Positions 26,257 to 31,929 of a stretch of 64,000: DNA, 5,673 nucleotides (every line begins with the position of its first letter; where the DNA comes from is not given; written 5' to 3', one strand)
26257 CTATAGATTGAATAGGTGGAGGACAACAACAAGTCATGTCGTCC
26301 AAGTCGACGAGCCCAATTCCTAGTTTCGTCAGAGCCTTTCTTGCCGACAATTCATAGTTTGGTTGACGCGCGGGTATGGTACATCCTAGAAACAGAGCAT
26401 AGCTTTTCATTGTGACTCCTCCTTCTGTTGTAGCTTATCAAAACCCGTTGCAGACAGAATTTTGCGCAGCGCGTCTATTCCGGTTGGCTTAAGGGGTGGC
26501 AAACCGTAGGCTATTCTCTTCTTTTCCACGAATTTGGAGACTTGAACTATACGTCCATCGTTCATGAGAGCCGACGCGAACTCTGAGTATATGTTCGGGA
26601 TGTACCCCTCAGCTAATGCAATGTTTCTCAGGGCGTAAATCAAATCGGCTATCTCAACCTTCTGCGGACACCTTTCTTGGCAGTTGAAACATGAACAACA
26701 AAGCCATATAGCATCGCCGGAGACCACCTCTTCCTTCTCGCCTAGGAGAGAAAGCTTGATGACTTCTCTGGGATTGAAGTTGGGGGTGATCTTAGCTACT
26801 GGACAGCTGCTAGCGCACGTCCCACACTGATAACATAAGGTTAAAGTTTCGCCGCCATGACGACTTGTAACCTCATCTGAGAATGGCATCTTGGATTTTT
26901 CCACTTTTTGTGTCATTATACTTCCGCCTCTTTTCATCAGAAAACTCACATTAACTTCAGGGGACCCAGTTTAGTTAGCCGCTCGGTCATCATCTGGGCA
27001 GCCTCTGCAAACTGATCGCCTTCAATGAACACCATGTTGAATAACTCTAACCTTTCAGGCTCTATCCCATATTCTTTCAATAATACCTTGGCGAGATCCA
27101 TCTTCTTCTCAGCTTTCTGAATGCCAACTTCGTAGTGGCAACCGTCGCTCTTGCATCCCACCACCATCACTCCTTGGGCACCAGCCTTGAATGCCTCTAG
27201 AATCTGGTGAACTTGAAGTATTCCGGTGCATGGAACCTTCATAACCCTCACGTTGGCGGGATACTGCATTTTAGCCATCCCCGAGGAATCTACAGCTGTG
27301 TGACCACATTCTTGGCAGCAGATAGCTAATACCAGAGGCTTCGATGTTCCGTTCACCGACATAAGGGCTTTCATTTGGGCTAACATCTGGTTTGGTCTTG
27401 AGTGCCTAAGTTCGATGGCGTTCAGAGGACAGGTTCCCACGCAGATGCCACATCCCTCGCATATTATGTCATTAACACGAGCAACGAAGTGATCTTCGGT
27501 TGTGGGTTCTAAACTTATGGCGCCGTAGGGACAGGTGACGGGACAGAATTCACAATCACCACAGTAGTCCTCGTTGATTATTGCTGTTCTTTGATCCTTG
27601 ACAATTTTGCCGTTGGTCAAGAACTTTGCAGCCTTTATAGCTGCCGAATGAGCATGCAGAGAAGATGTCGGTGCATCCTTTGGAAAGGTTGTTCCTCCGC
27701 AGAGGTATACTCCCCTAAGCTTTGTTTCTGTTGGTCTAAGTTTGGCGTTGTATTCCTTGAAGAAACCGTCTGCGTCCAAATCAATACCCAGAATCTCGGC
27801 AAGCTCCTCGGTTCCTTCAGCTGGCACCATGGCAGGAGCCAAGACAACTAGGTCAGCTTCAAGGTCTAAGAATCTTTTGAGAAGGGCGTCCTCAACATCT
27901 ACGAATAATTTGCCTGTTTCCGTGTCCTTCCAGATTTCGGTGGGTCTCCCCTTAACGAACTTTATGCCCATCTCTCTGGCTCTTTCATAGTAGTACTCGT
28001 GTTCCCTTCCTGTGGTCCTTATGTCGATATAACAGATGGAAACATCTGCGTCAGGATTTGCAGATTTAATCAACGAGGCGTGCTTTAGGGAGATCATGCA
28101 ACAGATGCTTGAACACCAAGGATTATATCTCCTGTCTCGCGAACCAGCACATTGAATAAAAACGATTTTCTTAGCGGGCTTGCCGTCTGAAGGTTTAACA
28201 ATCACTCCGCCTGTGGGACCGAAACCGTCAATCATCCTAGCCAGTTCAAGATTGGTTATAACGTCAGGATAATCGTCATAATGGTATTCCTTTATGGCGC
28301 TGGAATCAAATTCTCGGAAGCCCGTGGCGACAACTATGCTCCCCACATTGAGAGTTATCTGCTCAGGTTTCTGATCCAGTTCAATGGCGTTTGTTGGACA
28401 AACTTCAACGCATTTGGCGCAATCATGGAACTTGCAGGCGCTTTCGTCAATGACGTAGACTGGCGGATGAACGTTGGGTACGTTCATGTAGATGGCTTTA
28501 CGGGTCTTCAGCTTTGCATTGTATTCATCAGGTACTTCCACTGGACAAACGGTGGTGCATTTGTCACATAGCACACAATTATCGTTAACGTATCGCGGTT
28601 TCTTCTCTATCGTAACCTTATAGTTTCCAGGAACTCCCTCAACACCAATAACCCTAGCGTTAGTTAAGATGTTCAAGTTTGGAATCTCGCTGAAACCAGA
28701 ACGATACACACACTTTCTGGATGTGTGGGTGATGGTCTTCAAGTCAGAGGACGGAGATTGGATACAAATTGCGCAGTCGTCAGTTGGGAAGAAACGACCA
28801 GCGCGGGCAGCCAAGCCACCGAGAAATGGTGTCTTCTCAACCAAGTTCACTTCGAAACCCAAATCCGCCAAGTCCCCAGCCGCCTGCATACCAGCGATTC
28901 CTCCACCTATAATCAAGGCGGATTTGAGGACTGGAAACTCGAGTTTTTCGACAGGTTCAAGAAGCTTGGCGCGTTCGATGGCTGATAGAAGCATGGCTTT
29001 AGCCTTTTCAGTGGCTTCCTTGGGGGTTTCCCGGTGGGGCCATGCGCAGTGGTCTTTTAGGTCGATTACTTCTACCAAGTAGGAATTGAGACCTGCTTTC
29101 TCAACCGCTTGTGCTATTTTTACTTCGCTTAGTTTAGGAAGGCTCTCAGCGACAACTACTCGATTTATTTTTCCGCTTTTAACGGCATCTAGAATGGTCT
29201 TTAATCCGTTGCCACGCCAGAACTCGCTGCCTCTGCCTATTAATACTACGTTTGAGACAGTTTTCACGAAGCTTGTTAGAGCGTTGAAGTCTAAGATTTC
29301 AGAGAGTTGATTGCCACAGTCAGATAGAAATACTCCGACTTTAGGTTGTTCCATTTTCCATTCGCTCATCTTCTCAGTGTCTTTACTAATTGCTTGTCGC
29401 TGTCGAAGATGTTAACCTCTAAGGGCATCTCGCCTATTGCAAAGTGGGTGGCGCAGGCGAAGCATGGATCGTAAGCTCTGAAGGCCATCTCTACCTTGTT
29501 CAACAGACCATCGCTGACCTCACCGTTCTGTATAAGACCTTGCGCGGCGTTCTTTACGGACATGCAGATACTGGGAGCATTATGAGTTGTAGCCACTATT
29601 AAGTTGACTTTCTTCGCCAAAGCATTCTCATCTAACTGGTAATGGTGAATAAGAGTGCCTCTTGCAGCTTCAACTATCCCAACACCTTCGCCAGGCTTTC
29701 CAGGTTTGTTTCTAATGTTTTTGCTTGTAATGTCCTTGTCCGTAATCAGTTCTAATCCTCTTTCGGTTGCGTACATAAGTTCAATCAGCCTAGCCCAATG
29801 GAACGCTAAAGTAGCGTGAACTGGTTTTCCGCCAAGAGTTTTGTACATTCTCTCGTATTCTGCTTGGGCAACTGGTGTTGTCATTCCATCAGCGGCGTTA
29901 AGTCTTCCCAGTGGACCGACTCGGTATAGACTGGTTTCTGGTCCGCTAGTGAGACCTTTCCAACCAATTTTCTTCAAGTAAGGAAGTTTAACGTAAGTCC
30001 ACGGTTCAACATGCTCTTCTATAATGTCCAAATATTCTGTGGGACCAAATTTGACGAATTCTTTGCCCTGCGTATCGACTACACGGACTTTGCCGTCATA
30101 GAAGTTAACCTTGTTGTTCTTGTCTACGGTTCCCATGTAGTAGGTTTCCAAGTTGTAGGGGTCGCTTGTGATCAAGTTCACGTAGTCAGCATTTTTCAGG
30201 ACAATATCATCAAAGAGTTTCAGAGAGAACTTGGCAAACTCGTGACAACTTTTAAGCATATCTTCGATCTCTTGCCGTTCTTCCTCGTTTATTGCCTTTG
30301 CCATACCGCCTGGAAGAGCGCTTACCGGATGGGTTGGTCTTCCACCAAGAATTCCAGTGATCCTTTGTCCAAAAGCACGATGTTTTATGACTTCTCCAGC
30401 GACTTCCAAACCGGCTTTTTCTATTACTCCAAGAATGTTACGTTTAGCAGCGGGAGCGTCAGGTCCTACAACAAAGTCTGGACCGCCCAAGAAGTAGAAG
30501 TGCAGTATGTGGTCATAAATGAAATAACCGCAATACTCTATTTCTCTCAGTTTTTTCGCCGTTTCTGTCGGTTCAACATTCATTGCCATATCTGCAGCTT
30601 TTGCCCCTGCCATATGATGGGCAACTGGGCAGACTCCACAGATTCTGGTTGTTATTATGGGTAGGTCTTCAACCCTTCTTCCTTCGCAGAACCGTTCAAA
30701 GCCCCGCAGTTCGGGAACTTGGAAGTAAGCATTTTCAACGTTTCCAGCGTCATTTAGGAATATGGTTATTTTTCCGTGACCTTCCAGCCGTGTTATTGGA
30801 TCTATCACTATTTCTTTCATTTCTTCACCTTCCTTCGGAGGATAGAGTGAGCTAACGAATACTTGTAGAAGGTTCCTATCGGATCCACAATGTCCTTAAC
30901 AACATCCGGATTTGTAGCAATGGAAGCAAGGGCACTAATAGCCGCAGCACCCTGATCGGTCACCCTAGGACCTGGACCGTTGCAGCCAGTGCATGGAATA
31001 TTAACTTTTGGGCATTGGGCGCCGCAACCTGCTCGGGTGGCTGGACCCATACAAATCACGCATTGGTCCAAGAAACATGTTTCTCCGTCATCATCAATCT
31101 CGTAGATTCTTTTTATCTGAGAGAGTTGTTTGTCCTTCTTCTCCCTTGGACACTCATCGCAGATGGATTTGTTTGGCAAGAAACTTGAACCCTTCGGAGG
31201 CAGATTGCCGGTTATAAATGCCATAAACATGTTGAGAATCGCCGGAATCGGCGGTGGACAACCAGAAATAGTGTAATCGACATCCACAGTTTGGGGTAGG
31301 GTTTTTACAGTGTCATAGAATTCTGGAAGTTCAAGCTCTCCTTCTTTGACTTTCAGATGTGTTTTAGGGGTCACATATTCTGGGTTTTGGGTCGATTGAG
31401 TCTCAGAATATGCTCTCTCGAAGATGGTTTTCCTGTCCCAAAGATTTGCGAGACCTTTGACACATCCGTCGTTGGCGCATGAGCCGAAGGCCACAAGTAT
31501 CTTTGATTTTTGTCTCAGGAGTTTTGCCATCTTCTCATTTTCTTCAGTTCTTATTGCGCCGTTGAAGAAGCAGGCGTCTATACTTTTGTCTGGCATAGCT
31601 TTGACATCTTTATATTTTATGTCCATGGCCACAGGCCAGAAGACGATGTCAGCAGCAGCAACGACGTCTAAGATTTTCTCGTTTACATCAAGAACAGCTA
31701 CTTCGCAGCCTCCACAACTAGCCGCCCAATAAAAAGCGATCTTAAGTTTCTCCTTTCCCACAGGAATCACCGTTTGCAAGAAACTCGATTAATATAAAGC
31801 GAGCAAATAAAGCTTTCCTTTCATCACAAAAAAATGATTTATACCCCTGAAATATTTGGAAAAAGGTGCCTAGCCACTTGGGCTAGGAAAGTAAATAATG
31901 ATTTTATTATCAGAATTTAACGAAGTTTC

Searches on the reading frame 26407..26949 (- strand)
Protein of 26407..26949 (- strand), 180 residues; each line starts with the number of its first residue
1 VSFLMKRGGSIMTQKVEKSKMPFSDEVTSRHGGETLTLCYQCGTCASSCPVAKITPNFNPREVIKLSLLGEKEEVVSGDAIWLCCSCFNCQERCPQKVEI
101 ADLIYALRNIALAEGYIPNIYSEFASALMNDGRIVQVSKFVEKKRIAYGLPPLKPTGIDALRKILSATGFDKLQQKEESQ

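Call 8: search_protein_families(library=pfam, proteins=[window:26407-26949:-], max_evalue=0.00001)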
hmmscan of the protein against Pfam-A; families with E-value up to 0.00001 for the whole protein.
window:26407-26949:- (180 aa): 3 families
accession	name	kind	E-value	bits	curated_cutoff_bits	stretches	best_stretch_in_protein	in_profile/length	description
PF13183.11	Fer4_8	-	2.3e-10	41.3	27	1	37-98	3-68/68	4Fe-4S dicluster domain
PF13534.11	Fer4_17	-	5.6e-08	33.6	22.2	1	39-98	2-60/61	4Fe-4S dicluster domain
PF13187.11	Fer4_9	-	3.9e-07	30.4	27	1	39-97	2-50/52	4Fe-4S dicluster domain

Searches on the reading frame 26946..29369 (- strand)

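Call 8: search_protein_families(library=pfam, proteins=[window:26946-29369:-], max_evalue=0.00001)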
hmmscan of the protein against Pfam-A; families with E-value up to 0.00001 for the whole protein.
window:26946-29369:- (807 aa): 12 families
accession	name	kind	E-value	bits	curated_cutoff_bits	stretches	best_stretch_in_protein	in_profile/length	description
PF02662.21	FlpD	-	4e-38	130.6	22.3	1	680-802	1-123/123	Methyl-viologen-reducing hydrogenase, delta subunit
PF12838.12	Fer4_7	-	1.2e-14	54.9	27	1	603-651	2-52/52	4Fe-4S dicluster domain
PF12837.12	Fer4_6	-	2.1e-12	46.8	25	0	306-329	3-24/24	4Fe-4S binding domain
PF14697.11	Fer4_21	-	9.8e-12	45.3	35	1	596-654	1-59/59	4Fe-4S dicluster domain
PF00037.32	Fer4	-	3.5e-11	42.9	21.1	0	636-653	7-24/24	4Fe-4S binding domain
PF13237.11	Fer4_10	-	1.1e-09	38.4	25.5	0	258-284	2-30/53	4Fe-4S dicluster domain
PF13484.11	Fer4_16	-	1.2e-09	39.3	30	0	264-327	1-66/66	4Fe-4S double cluster binding domain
PF07992.20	Pyr_redox_2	-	1.2e-09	38.5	26.1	0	151-278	3-58/291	Pyridine nucleotide-disulphide oxidoreductase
PF13187.11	Fer4_9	-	2.3e-08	34.4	27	1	264-329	1-52/52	4Fe-4S dicluster domain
PF13534.11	Fer4_17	-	2.3e-07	31.7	22.2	0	637-689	2-50/61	4Fe-4S dicluster domain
PF12831.13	FAD_oxidored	-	5.2e-07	29.7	27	1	152-192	3-43/416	FAD dependent oxidoreductase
PF13450.12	NAD_binding_8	-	4e-06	27.4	21.9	1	153-189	1-37/68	NAD(P)-binding Rossmann-like domain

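Call 43: search_protein_families(library=ncbifam, proteins=[window:26946-29369:-], max_evalue=0.00001)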
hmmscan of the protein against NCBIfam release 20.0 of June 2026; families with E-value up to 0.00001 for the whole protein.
window:26946-29369:- (807 aa): 42 families (the best 25 are shown)
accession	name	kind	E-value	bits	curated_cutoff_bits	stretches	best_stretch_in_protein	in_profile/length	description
NF040770.1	hetero_SS_HdrA2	exception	5.1e-231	768.9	1100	1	10-804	1-774/777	CoB-CoM heterodisulfide reductase HdrA2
NF041778.1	hetero_SS_HdrA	equivalog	4.2e-178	593.7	1400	1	9-747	6-723/771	ferredoxin:CoB-CoM heterodisulfide reductase subunit HdrA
NF041891.1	hdrA_Methbact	equivalog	2e-175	585.2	1300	1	10-782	2-741/762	ferredoxin:CoB-CoM heterodisulfide reductase subunit HdrA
NF045873.1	F420_non_VhuD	exception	4.4e-40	136.8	215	1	678-804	2-128/132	F420-non-reducing hydrogenase iron-sulfur subunit VhuD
NF042909.1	FMH_DH_FwdF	exception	6.1e-14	51.9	375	2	592-695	90-197/336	tungsten-dependent formylmethanofuran dehydrogenase subunit FwdF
TIGR02179.1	PorD_KorD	subfamily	2.4e-13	50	60.05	1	596-655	20-75/78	2-oxoacid:acceptor oxidoreductase, delta subunit, pyruvate/2-ketoisovalerate family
NF007204.0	PRK09625.1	equivalog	7e-13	48.7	125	1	594-653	50-107/133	pyruvate flavodoxin oxidoreductase subunit delta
TIGR01971.1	NuoI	subfamily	1.3e-12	47.3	113.05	1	249-338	28-107/121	NADH-quinone oxidoreductase, chain I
TIGR01944.1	rnfB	subfamily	3.7e-11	42.9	68.7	1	589-661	101-169/190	RnfABCDGE type electron transport complex subunit B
NF004536.0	PRK05888.1-1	equivalog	5.6e-11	42.1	212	0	586-655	45-117/180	NADH-quinone oxidoreductase subunit NuoI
NF038196.1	ferrodoxin_EFR1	subfamily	1.3e-10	41.8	75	0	591-657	174-234/242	EFR1 family ferrodoxin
NF045874.1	Vhu_polyferre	exception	4.6e-10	38.8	600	0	590-688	117-208/381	F420-non-reducing hydrogenase associated-polyferredoxin VhuB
NF040684.1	PorD_Arch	equivalog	1.1e-09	38.2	120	1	597-655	28-82/85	pyruvate synthase subunit PorD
NF009410.0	PRK12771.1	subfamily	2.2e-09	36.4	516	0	149-186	139-176/566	NAD(P)-binding protein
NF040864.1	HgcB_ferredoxin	equivalog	1.1e-08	34.8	99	0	260-332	11-64/93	mercury methylation ferredoxin HgcB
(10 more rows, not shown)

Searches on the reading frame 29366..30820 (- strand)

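Call 8: search_protein_families(library=pfam, proteins=[window:29366-30820:-], max_evalue=0.00001)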
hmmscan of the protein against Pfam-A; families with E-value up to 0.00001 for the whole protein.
window:29366-30820:- (484 aa): 1 family
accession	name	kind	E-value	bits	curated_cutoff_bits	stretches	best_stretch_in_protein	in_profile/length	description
PF00374.24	NiFeSe_Hases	-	3e-37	129.2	25.8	2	39-117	1-79/508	Nickel-dependent hydrogenase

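Call 43: search_protein_families(library=ncbifam, proteins=[window:29366-30820:-], max_evalue=0.00001)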
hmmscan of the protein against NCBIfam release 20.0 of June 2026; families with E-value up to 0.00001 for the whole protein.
window:29366-30820:- (484 aa): 9 families
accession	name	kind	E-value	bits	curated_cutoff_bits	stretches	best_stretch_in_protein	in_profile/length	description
NF041785.2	VhuA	equivalog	2.6e-122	408.4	800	1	1-429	1-416/418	F420-non-reducing hydrogenase Vhu subunit A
NF040828.1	sulfhyd_ShyA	equivalog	1.3e-52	179.1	700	2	4-227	3-218/415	NAD(P)-dependent hydrogenase/sulfhydrogenase 2 subunit alpha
TIGR03295.1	frhA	equivalog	6.6e-50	170.3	392.5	2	2-207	3-196/412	coenzyme F420 hydrogenase subunit alpha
NF033181.1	NiFeSe_hydrog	equivalog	7.6e-50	170.2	600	2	1-122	1-121/507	nickel-dependent hydrogenase large subunit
NF045518.1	H2_NiFeSe_large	exception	2.6e-45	155.1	780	1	3-460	3-481/485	NiFeSe hydrogenase large subunit HysA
NF040832.1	sulfhyd_HydA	equivalog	1e-38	133.6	880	1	4-460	5-423/426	NADPH-dependent hydrogenase/sulfhydrogenase 1 subunit alpha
NF007778.0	PRK10467.1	equivalog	8.9e-25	87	969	1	2-117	3-117/567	hydrogenase 2 large subunit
NF007550.0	PRK10170.1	equivalog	2.6e-23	82.3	1101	1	3-121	18-136/597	Ni/Fe-hydrogenase large subunit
NF041786.2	VhuU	equivalog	5e-08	32.6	70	1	439-462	7-30/45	F420-non-reducing hydrogenase selenoprotein subunit VhuU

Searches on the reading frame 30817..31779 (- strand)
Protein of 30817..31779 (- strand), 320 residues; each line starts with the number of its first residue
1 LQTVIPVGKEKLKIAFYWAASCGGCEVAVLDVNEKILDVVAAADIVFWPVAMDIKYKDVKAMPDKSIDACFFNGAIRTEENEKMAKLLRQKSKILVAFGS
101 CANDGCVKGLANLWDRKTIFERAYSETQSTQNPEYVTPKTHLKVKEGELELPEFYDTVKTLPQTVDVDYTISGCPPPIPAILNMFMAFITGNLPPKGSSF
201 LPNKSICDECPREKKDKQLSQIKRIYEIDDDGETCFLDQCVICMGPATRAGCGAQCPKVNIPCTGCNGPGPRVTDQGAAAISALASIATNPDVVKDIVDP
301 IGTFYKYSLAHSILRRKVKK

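Call 8: search_protein_families(library=pfam, proteins=[window:30817-31779:-], max_evalue=0.00001)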
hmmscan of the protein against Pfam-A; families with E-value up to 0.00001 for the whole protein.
window:30817-31779:- (320 aa): 1 family
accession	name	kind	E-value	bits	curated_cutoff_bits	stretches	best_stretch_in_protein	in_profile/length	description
PF01058.29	Oxidored_q6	-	2.1e-21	76.4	27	1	22-187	1-127/128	NADH ubiquinone oxidoreductase, 20 Kd subunit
